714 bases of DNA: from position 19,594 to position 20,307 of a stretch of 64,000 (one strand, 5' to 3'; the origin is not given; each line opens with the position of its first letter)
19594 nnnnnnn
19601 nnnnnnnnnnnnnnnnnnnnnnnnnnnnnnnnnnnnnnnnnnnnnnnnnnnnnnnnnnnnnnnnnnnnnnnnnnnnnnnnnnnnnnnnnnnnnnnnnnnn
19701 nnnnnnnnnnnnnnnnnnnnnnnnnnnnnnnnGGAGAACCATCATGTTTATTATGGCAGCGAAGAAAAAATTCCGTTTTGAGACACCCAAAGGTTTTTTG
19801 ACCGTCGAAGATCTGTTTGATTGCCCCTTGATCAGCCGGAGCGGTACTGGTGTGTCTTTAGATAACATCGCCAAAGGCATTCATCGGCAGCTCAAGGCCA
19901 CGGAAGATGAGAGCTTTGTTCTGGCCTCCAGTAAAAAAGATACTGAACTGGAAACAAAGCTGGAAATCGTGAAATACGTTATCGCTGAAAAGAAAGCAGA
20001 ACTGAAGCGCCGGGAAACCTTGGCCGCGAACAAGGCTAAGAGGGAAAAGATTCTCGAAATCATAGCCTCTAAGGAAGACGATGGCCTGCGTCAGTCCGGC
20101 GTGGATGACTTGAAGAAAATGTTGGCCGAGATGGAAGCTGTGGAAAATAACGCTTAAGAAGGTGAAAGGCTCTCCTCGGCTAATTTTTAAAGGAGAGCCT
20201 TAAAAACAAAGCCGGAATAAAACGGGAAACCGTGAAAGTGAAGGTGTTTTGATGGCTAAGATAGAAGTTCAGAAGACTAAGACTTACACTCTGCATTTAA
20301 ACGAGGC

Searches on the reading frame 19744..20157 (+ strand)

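Call 13: search_protein_families(library=phrogs, proteins=[window:19744-20157:+], max_evalue=0.01)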
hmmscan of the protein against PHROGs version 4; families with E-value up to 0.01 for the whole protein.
window:19744-20157:+ (137 aa): 1 family
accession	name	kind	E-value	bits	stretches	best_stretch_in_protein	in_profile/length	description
phrog_2018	-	unknown function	4e-38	131.5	1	1-129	5-131/132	-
